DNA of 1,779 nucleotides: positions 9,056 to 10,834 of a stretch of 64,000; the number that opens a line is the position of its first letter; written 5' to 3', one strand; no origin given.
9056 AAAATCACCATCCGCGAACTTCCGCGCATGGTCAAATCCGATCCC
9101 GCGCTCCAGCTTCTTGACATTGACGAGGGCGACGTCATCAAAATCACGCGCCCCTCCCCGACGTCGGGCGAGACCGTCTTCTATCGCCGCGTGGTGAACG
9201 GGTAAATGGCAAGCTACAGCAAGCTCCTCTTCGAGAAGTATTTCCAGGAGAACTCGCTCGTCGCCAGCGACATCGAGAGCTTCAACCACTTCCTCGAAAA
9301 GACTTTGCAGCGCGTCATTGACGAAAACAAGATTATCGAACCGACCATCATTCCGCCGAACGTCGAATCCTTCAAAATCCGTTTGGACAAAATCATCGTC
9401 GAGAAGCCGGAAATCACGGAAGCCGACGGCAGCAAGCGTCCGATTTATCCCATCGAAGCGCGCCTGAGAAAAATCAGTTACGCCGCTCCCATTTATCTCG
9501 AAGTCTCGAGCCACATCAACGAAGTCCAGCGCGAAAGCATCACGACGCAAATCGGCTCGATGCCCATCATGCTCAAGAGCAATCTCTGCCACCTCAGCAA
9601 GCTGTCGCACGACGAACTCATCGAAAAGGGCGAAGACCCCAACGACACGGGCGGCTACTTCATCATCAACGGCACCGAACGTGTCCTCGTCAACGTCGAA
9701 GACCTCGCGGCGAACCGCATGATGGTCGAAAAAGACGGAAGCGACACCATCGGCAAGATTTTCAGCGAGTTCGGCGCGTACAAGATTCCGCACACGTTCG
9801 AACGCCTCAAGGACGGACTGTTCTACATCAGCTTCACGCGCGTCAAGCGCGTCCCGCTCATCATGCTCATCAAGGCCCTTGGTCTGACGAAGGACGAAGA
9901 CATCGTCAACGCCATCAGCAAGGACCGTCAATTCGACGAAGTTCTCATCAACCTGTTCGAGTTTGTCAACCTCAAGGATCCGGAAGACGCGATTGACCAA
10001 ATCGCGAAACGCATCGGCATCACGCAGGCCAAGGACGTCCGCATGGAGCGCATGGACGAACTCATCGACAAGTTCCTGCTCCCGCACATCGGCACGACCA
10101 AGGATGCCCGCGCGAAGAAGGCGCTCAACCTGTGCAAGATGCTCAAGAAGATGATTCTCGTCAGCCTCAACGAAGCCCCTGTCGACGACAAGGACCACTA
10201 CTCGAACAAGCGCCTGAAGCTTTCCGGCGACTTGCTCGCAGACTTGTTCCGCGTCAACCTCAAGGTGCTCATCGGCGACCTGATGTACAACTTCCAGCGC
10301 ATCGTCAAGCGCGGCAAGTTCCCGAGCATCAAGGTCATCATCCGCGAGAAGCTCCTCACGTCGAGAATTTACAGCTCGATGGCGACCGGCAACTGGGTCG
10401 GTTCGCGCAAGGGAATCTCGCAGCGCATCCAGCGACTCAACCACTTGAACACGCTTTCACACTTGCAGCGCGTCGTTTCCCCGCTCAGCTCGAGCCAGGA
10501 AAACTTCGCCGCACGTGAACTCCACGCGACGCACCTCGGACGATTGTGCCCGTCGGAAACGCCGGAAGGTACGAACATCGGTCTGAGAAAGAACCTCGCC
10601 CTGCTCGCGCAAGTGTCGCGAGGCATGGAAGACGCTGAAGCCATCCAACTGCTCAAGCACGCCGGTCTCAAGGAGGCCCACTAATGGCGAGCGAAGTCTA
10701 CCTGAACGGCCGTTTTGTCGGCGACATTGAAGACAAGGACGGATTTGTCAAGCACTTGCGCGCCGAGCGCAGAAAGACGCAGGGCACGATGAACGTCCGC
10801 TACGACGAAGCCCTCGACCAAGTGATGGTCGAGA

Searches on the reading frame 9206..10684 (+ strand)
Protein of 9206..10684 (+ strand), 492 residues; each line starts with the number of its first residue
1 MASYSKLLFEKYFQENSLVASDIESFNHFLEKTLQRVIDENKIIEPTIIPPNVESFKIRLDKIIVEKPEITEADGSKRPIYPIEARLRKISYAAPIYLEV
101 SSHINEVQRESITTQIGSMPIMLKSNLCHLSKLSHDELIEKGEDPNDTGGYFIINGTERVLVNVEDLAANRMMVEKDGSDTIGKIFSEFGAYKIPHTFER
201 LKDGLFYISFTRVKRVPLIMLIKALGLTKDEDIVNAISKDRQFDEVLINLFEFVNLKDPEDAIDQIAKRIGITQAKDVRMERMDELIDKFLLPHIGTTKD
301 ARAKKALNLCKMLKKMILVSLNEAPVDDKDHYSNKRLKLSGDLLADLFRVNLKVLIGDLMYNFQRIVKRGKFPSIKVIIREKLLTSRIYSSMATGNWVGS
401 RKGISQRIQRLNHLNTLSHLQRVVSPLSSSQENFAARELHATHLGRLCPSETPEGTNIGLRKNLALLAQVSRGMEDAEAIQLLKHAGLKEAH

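Call 25: find_related_loci(query=window:9206-10684:+, collection=genome_contigs, flank=10000)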
Query window:9206-10684:+ (492 aa) in genome_contigs; peptide patterns used: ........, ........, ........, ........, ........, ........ (x = any residue, [..] = any of these).
109 stretches matched a pattern; 29 encode a relative of the query (tblastn E <= 1e-3); 29 distinct loci.
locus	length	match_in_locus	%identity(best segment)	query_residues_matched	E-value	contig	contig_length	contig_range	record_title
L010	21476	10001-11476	80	1-490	0e+0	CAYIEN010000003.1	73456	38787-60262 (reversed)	MAG TPA_asm: uncultured Methanosarcinales archaeon isolate ERP119705_co18_167 genome assembly, contig: NODE_228_length_7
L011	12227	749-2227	79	1-491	0e+0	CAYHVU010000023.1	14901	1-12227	MAG TPA_asm: uncultured Methanosarcinales archaeon isolate ERP119705_co17_340 genome assembly, contig: NODE_5346_length_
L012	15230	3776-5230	70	6-487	0e+0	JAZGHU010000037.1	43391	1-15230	MAG: Candidatus Woesearchaeota archaeon isolate SCS6bin.8 SCS6bin.8_37, whole genome shotgun sequence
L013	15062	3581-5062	69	1-491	0e+0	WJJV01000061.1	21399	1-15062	MAG: Candidatus Woesearchaeota archaeon isolate Bin_534 k141_2082559, whole genome shotgun sequence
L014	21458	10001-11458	70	5-489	0e+0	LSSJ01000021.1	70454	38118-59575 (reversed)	MAG: Euryarchaeota archaeon SM23-78 WORSMTZ_243, whole genome shotgun sequence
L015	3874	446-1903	69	5-489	0e+0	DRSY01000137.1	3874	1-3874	MAG TPA_asm: Candidatus Woesearchaeota archaeon isolate HyVt-71 Ga0136651_10018011, whole genome shotgun sequence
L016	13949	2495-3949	69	6-487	0e+0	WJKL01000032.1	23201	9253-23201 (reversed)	MAG: Candidatus Woesearchaeota archaeon isolate Bin_187 k141_1190114, whole genome shotgun sequence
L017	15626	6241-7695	71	6-487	0e+0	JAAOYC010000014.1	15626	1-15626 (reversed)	Candidatus Woesearchaeota archaeon isolate DPANNHV_H2.bin.19 k83_501315, whole genome shotgun sequence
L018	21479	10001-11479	68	1-490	0e+0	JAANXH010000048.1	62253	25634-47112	MAG: Candidatus Woesearchaeota archaeon isolate SuakinDeep_MAG79_5 MAG795_48, whole genome shotgun sequence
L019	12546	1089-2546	70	5-489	0e+0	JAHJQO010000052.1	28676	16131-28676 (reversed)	MAG: Nanoarchaeota archaeon isolate OS_PC_MetaG.mb.11 OS_PC_MetaG.mb.11_k141_673988, whole genome shotgun sequence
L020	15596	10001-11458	70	5-489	0e+0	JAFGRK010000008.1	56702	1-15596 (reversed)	MAG: Candidatus Woesearchaeota archaeon isolate Zod_Metabat.825 k87_4367631, whole genome shotgun sequence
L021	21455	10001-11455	69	7-489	0e+0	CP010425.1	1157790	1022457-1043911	Archaeon GW2011_AR15 chromosome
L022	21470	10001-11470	69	1-489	0e+0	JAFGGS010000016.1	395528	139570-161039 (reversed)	MAG: Candidatus Woesearchaeota archaeon isolate Zod_Metabat.140 k87_10007506, whole genome shotgun sequence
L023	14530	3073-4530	69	5-489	0e+0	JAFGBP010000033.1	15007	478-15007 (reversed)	MAG: Candidatus Woesearchaeota archaeon isolate Zod_Metabat.1039 k87_6798897, whole genome shotgun sequence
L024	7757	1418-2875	68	5-489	0e+0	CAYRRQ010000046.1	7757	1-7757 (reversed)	MAG TPA_asm: uncultured Methanosarcinales archaeon isolate binchicken_co19_518 genome assembly, contig: NODE_16462_lengt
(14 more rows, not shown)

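Call 59: find_encoding_contigs(protein=window:9206-10684:+, flank=10000, max_places=1)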
Protein window:9206-10684:+ (492 aa): 3 contigs read that carry it; 1 place shown.
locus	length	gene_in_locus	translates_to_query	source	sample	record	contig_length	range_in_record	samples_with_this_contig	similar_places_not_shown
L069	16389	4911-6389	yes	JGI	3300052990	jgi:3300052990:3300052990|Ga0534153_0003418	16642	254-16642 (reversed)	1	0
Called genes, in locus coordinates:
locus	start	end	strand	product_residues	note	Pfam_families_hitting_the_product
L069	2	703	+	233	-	?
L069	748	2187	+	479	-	-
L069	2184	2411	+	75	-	-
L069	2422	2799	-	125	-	-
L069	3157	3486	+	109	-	PF00085:Thioredoxin, PF13098:Thioredoxin_2 (weak)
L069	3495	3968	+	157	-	PF01625:PMSR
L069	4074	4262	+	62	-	PF22570:LiaF-TM (weak)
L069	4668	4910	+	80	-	PF01191:RNA_pol_Rpb5_C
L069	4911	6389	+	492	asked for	PF04563:RNA_pol_Rpb2_1, PF04561:RNA_pol_Rpb2_2, PF04565:RNA_pol_Rpb2_3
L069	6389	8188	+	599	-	PF04566:RNA_pol_Rpb2_4, PF04567:RNA_pol_Rpb2_5, PF00562:RNA_pol_Rpb2_6, PF04560:RNA_pol_Rpb2_7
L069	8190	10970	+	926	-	PF04997:RNA_pol_Rpb1_1, PF00623:RNA_pol_Rpb1_2, PF04983:RNA_pol_Rpb1_3, PF05000:RNA_pol_Rpb1_4, PF04998:RNA_pol_Rpb1_5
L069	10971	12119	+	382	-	PF04998:RNA_pol_Rpb1_5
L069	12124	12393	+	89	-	PF01248:Ribosomal_L7Ae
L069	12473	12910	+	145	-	-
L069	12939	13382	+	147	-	PF00164:Ribosom_S12_S23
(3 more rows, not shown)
